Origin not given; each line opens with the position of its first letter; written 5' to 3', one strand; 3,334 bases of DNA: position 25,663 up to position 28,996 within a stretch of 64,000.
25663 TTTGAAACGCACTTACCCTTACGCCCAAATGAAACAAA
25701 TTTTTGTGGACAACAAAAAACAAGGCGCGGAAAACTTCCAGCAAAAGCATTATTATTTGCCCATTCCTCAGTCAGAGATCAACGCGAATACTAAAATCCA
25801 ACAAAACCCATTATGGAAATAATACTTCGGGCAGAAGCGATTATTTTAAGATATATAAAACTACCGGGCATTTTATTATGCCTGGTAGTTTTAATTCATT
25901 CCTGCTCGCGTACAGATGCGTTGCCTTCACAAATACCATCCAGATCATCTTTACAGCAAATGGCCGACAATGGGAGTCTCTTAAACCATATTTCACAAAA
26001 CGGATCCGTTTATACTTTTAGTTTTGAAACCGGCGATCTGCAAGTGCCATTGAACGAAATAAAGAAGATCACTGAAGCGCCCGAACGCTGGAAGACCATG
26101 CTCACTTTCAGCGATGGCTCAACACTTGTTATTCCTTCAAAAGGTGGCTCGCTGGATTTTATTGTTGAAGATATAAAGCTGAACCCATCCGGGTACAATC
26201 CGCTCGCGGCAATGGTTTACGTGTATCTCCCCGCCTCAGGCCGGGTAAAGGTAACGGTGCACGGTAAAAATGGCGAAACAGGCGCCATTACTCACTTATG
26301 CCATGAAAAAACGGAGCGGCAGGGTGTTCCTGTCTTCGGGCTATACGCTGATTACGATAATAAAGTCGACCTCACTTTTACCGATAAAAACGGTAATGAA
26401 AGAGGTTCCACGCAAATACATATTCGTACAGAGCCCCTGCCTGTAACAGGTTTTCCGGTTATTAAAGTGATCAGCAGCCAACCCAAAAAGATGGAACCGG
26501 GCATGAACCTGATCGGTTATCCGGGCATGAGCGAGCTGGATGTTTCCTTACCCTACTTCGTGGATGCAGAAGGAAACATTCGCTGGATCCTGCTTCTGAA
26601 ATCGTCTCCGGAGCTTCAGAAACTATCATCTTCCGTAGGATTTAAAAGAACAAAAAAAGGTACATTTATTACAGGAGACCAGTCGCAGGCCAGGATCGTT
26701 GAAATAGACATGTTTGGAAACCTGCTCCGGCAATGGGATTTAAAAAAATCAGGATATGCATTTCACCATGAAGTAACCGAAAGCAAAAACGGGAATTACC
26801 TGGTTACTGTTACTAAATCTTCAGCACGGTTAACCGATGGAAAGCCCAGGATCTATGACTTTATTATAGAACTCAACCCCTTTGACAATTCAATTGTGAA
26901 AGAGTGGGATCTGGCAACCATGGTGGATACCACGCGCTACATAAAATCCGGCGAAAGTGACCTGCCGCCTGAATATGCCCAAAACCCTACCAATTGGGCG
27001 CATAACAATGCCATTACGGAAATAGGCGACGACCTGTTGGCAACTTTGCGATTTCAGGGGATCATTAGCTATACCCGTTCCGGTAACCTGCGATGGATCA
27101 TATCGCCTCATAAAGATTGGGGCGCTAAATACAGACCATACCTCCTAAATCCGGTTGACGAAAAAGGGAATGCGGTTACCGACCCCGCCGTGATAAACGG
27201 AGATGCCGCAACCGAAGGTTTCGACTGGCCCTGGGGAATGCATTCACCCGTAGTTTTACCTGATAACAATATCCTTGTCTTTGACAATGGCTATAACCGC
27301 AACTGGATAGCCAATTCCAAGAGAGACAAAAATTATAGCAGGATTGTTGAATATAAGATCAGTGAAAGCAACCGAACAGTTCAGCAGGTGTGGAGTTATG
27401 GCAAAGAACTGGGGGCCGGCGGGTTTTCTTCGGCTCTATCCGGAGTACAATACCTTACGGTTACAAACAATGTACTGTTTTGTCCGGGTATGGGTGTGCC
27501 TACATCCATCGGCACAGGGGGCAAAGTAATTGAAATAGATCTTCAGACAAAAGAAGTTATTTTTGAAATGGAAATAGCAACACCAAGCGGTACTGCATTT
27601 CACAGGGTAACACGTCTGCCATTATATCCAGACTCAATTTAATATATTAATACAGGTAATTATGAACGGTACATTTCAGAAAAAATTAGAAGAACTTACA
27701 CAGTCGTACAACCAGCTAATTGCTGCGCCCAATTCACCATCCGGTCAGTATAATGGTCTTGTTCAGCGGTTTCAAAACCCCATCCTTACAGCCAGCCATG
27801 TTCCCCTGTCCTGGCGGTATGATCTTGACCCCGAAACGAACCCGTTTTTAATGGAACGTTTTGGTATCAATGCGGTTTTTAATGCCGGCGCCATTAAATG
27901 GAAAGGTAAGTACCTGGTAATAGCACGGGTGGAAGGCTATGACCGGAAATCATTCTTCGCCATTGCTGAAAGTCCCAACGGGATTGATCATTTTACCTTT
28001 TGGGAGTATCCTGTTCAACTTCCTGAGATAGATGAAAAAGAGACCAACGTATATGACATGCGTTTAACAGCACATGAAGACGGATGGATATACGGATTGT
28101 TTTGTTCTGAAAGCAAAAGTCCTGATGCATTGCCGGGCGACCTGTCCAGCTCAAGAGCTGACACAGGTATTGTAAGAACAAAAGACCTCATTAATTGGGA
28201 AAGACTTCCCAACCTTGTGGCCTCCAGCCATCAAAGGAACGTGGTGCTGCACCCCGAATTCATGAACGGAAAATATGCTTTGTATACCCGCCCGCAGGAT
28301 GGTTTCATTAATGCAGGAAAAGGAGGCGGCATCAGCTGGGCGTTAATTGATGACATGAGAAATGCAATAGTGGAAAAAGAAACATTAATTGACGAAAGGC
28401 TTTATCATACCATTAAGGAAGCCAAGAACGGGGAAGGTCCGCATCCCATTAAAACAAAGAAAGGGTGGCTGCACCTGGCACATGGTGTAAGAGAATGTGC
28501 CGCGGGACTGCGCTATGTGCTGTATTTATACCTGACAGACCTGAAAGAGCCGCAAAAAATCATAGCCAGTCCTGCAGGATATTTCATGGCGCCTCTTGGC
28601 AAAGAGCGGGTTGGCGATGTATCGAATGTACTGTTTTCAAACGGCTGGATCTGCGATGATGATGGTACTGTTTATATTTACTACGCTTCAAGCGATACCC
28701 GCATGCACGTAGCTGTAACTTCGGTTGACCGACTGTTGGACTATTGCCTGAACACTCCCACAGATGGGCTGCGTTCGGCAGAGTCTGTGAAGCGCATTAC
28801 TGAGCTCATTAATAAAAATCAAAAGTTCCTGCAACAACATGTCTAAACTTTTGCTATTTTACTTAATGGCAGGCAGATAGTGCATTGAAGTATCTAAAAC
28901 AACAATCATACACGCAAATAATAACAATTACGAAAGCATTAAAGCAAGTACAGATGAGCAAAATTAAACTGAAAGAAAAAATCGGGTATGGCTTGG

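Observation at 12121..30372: Candidate glycosphingolipid-foraging PUL: endoglycoceramidase feeding Man-beta1,4-Glc phosphorylase without mannanase or epimerase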

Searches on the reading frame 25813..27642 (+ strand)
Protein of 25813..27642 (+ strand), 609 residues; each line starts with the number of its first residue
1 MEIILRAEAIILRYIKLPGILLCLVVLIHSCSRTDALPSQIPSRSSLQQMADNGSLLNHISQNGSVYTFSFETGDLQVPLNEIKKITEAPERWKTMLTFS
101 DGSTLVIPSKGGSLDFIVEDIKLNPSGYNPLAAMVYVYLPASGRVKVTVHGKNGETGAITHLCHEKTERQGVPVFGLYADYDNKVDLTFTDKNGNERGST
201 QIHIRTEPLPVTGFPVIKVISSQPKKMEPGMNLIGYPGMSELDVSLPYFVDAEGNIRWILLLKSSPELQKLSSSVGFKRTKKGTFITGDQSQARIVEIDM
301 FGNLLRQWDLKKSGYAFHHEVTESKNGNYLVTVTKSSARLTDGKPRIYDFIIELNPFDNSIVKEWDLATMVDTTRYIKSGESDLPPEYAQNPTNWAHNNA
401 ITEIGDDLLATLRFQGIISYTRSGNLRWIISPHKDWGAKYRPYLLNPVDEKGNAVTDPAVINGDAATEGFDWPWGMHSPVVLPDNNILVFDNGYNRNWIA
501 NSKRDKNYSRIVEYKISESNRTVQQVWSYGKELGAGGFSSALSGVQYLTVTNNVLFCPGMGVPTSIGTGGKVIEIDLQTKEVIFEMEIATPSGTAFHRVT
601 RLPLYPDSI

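Call 3: search_protein_families(library=pfam, proteins=[window:25813-27642:+])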
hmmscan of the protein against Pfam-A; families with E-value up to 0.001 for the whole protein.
window:25813-27642:+ (609 aa): 3 families
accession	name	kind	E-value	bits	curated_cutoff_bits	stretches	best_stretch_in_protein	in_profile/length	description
PF05935.17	Arylsulfotrans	-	6.1e-84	282.6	24.2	1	218-589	3-364/374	Arylsulfotransferase (ASST)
PF17425.8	Arylsulfotran_N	-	2.1e-18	66.6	24.2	1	121-206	2-87/88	Arylsulfotransferase Ig-like domain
PF14269.12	Arylsulfotran_2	-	3.2e-11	43.6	27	1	285-429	27-181/301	Arylsulfotransferase (ASST)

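Call 4: search_protein_families(library=ncbifam, proteins=[window:25813-27642:+])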
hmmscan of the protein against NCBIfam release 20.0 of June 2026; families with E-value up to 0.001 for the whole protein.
window:25813-27642:+ (609 aa): 0 families

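Call 49: search_solved_structures(query=window:25813-27642:+, max_evalue=0.001, show_alignments=1)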
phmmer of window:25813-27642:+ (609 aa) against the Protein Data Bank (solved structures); distinct sequences matched with E-value up to 0.001: 2.
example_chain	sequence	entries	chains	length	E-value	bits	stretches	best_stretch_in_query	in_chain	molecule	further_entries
3elq_A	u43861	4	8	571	5.1e-48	167.3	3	393-594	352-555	Arylsulfate sulfotransferase | Arylsulfate sulfotransferase AssT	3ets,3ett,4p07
4p04_A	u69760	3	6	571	5.5e-47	163.9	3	393-594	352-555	Arylsulfate sulfotransferase AssT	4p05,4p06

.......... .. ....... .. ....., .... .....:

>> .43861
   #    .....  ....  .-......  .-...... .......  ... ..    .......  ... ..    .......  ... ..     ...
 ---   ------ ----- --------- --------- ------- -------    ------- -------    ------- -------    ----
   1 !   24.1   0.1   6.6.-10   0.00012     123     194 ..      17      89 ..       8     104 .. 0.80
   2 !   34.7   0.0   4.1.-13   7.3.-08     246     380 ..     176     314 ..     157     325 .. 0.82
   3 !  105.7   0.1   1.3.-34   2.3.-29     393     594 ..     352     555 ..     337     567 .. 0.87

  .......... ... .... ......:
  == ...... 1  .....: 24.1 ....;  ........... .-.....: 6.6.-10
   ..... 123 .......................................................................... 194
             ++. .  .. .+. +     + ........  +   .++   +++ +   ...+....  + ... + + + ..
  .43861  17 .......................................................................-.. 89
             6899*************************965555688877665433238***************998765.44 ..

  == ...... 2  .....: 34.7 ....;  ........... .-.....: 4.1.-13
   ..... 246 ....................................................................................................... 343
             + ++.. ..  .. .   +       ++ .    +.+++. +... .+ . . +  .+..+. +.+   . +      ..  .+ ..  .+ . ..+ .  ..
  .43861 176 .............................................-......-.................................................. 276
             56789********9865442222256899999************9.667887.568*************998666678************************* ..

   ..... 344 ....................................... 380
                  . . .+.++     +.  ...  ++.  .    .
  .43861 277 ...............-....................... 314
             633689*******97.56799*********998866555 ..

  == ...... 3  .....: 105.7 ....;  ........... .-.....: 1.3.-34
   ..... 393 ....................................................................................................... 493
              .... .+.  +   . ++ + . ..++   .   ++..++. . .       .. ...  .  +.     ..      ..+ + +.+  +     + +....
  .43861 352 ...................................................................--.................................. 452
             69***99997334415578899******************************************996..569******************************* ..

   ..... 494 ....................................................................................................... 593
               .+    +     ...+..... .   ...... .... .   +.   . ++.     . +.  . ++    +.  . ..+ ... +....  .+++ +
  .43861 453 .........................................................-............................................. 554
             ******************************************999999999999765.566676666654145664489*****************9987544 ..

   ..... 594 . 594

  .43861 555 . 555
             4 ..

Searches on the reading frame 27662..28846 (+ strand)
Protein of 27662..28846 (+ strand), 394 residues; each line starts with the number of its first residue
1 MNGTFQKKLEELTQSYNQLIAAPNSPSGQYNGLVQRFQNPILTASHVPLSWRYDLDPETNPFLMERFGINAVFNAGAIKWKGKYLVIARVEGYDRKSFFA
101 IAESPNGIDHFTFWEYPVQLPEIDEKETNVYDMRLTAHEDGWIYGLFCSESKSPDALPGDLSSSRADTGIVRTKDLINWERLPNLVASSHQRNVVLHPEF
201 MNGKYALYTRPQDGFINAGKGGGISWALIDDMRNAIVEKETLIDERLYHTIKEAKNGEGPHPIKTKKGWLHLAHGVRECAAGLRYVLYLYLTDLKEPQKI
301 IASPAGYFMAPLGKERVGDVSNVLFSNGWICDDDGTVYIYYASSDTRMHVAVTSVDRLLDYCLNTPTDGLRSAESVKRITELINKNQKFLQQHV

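Call 3: search_protein_families(library=pfam, proteins=[window:27662-28846:+])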
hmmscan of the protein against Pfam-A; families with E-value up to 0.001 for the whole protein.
window:27662-28846:+ (394 aa): 2 families
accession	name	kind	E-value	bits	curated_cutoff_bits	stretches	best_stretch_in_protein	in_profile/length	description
PF04041.19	Glyco_hydro_130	-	5.9e-24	85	26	1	71-362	34-318/320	beta-1,4-mannooligosaccharide phosphorylase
PF08950.16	DUF1861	-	0.00031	20.4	28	0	201-350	139-287/296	Protein of unknown function (DUF1861)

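Call 4: search_protein_families(library=ncbifam, proteins=[window:27662-28846:+])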
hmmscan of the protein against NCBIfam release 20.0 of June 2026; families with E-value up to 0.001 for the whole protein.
window:27662-28846:+ (394 aa): 3 families
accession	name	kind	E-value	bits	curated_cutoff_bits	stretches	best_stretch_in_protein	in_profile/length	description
NF050092.1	BtaManbiosPhlase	equivalog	1.7e-24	86.4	550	1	97-360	107-348/351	BtaManbiosPhlase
NF052550.1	BManbPhaseBMBP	equivalog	1.8e-22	80.1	450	1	57-356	11-292/296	beta-1,2-mannobiose phosphorylase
NF058598.1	BetMansidBT3780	equivalog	0.0003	20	550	0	201-354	207-363/366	beta-1,2-mannosidase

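Call 6: search_solved_structures(query=window:27662-28846:+, max_evalue=0.001, show_alignments=2)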
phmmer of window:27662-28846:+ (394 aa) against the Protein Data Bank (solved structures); distinct sequences matched with E-value up to 0.001: 12.
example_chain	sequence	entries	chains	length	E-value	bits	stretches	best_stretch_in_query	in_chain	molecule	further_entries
3was_A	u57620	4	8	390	3.6e-185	618.7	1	5-390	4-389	4-O-beta-D-mannosyl-D-glucose phosphorylase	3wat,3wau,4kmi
5ay9_A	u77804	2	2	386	5.4e-155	519.3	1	7-388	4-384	4-O-beta-D-mannosyl-D-glucose phosphorylase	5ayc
1vkd_A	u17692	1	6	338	3e-28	101.9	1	51-362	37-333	conserved hypothetical protein TM1225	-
5ayd_A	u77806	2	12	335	5.9e-22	81.2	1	51-362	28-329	Beta-1,4-mannooligosaccharide phosphorylase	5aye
9fj8_A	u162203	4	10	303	2.3e-18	69.4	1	71-355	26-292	1,2-beta-oligomannan phosphorylase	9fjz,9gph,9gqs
9erg_A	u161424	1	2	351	4.7e-17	65.1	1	160-360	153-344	Uhgb_MS mannoside synthase from an unknown human gut bacterium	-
9eqq_A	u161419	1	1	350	4.8e-17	65.1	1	160-360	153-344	Uhgb_MS mannoside synthase from an unknown human gut bacterium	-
9erh_A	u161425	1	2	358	4.8e-17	65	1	160-360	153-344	Uhgb_MS mannoside synthase from an unknown human gut bacterium in complex with 1,2-beta-ma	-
4udg_A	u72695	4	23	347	1.1e-16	63.9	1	168-364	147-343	UHGB_MP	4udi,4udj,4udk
4udk_E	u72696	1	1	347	1.1e-16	63.9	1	168-364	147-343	UHGB_MP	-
5b0p_A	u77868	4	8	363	8.1e-15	57.7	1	95-352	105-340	Lin0857 protein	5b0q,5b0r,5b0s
7fip_A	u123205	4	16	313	7.7e-14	54.5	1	93-356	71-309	Beta-1,2-mannobiose phosphorylase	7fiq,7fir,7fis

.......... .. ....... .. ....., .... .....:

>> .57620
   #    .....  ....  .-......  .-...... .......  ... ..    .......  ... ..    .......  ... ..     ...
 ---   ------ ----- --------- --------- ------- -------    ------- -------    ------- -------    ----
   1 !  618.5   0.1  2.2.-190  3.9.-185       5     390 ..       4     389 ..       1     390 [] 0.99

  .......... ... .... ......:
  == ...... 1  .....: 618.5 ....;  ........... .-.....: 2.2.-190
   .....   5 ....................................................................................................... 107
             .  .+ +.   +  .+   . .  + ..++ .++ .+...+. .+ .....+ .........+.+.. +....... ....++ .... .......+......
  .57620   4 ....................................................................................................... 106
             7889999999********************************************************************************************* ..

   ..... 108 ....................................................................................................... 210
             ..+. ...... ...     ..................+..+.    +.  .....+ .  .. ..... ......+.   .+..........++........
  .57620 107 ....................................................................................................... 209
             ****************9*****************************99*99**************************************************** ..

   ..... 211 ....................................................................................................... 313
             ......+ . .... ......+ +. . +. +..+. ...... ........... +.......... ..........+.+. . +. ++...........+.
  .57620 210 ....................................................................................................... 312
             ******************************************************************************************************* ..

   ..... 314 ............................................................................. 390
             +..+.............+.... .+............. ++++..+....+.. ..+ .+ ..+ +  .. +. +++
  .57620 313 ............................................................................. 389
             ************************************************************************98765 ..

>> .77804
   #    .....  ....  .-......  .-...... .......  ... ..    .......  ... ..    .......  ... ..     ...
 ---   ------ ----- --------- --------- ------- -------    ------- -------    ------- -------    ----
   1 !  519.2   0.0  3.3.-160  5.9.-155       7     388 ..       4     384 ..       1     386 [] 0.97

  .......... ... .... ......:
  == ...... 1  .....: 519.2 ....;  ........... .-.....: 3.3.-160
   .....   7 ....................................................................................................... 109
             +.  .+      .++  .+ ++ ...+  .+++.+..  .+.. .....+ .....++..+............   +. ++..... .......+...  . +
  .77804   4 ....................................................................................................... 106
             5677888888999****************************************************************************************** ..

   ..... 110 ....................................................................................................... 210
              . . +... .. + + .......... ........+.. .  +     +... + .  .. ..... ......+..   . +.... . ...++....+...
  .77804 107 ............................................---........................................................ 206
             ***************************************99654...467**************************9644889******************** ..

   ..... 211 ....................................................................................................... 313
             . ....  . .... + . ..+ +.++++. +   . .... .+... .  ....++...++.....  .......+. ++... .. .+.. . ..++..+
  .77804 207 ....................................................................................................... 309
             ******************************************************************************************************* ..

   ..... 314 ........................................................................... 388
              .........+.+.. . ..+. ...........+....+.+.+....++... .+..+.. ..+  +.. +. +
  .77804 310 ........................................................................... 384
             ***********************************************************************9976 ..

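Call 75: find_related_loci(query=window:27662-28846:+, collection=genome_contigs, flank=10000)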
Query window:27662-28846:+ (394 aa) in genome_contigs; peptide patterns used: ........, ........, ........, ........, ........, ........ (x = any residue, [..] = any of these).
599 stretches matched a pattern (row limit reached: there are more); 586 encode a relative of the query (tblastn E <= 1e-3); the best 80 are kept; 79 distinct loci.
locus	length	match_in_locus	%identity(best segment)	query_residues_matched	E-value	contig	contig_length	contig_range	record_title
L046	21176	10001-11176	93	1-392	0e+0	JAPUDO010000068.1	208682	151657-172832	MAG: Niabella sp. isolate labscale reactor_MAG1 NODE_32_length_208682_cov_7.769148, whole genome shotgun sequence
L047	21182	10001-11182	85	1-394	0e+0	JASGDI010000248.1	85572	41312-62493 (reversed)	MAG: Niabella sp. isolate 3M022 JMF-2106-05-0003A.bin.22_256, whole genome shotgun sequence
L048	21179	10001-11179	72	1-393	0e+0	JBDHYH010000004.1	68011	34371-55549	MAG: Chitinophagaceae bacterium isolate AS-MESO-3CA.304 NODE_1588_length_68011_cov_5.091913, whole genome shotgun sequen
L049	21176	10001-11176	70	1-392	0e+0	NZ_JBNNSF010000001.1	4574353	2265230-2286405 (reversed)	Chitinophaga sp. NPDC101104 NPDC101104_354_E10.ctg-0001, whole genome shotgun sequence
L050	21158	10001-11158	70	1-386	0e+0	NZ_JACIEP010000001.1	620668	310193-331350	Dysgonomonas hofstadii strain DSM 104969 Ga0373276_01, whole genome shotgun sequence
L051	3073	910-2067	70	4-389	0e+0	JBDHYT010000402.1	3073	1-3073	MAG: Marinilabiliaceae bacterium isolate AS-MESO-OLR.339 NODE_133038_length_3073_cov_4.838785, whole genome shotgun sequ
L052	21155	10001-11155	71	5-389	0e+0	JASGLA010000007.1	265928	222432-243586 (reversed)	MAG: Paludibacter sp. isolate 5N085 JMF-2111-06-0005.ont.bin.85_6, whole genome shotgun sequence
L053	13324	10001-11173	70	1-391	0e+0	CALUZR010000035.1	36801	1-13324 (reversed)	MAG: uncultured Parabacteroides sp. isolate BRZ_KC__bin45 genome assembly, contig: BRZ_KC__NODE_1473_length_36801_cov_9.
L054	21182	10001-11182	70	1-394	0e+0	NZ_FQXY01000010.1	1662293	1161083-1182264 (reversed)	Bacteroides congonensis strain Marseille-P3132T, whole genome shotgun sequence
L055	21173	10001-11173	69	1-391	0e+0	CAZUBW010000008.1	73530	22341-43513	MAG TPA_asm: uncultured Bacteroidales bacterium isolate SRP294416_co1_234 genome assembly, contig: NODE_424_length_73530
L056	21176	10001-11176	69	1-392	0e+0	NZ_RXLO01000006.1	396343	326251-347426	Chitinophaga rhizosphaerae strain T16R-86 Scaffold6, whole genome shotgun sequence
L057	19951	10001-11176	71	1-394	0e+0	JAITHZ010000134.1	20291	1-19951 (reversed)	MAG: Bacteroidales bacterium isolate Pc512_bin96 k119_2885848, whole genome shotgun sequence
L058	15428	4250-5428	69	2-394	0e+0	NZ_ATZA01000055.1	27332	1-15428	Olivibacter sitiensis DSM 17696 A37SDRAFT_scaffold_52.53_C, whole genome shotgun sequence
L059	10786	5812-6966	70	5-389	0e+0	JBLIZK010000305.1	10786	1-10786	MAG: Paludibacter sp. isolate APR314 k141_310514, whole genome shotgun sequence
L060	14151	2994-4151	70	1-386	0e+0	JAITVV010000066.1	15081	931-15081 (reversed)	MAG: Prevotella sp. isolate TD116_bin59 k119_1681094, whole genome shotgun sequence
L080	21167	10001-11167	68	1-389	0e+0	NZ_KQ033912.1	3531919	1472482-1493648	Parabacteroides goldsteinii DSM 19448 = WAL 12034 strain DSM 19448 aczIT-supercont1.1, whole genome shotgun sequence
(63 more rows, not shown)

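Call 81: search_protein_families(library=pfam, proteins=[L049:11252-13159:+, L049:13335-14612:+, L080:119-1045:+, L080:1018-2001:+, L080:11209-12246:-, L080:12246-14981:-, L080:9423-9941:+, L049:318-1352:+])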
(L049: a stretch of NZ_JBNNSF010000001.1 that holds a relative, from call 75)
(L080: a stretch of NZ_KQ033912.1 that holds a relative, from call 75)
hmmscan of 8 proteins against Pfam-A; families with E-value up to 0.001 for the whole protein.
L049:11252-13159:+ (635 aa): 1 family
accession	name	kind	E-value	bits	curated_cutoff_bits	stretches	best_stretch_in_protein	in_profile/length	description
PF00474.23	SSF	-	4.1e-20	72.5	22.8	1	36-474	1-406/406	Sodium:solute symporter family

L049:13335-14612:+ (425 aa): 3 families
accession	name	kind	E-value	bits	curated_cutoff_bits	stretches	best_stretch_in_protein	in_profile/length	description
PF07690.21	MFS_1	-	7.2e-52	176.9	33.4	2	12-319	1-305/347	Major Facilitator Superfamily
PF00083.30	Sugar_tr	-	2.8e-14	53.3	22.3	1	45-189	44-194/452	Sugar (and other) transporter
PF12832.13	MFS_1_like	-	7.4e-06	25.7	25.2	1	50-360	37-357/373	MFS_1 like family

L080:119-1045:+ (308 aa): 1 family
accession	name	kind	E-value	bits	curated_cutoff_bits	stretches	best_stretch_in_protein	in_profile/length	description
PF07676.18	PD40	-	1.3e-10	41.4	20.9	2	219-248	5-34/38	WD40-like Beta Propeller Repeat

L080:1018-2001:+ (327 aa): 4 families
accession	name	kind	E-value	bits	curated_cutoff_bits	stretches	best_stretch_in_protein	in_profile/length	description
PF12833.13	HTH_18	-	6.5e-21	74.9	33.6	1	239-318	1-79/80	Helix-turn-helix domain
PF00165.29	HTH_AraC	-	1.2e-15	57.6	26.6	1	288-317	13-41/42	Bacterial regulatory helix-turn-helix proteins, AraC family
PF01418.23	HTH_6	-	0.00027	21.3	28.3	0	206-265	5-66/77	Helix-turn-helix domain, rpiR family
PF13384.12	HTH_23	-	0.00058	20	24.6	0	234-256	18-40/50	Homeodomain-like domain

L080:11209-12246:- (345 aa): 1 family
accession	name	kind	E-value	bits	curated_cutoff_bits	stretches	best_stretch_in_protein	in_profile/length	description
PF14054.11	DUF4249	-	1.2e-48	166.4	28.5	1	26-331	6-267/269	Domain of unknown function (DUF4249)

L080:12246-14981:- (911 aa): 5 families
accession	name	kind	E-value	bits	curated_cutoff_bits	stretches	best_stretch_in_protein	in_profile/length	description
PF00593.30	TonB_dep_Rec_b-barrel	-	3e-24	87.1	27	1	419-862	26-435/436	TonB dependent receptor-like, beta-barrel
PF13715.12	CarbopepD_reg_2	-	2.7e-13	50.2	32.2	1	119-203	1-88/88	CarboxypepD_reg-like domain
PF07660.19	STN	-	9.5e-11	41.7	28.4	1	62-113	1-52/52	Secretin and TonB N terminus short domain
PF07715.20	Plug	-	3.5e-08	34.4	23.9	1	236-314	21-102/107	TonB-dependent Receptor Plug Domain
PF13620.12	CarboxypepD_reg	-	1.3e-07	32.3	32.3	1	118-189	1-78/82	Carboxypeptidase regulatory-like domain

L080:9423-9941:+ (172 aa): 1 family
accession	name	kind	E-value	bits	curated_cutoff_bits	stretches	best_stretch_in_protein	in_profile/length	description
PF18291.6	HU-HIG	-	7e-18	65.3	26.2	1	30-129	16-113/125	HU domain fused to wHTH, Ig, or Glycine-rich motif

L049:318-1352:+ (344 aa): 0 families
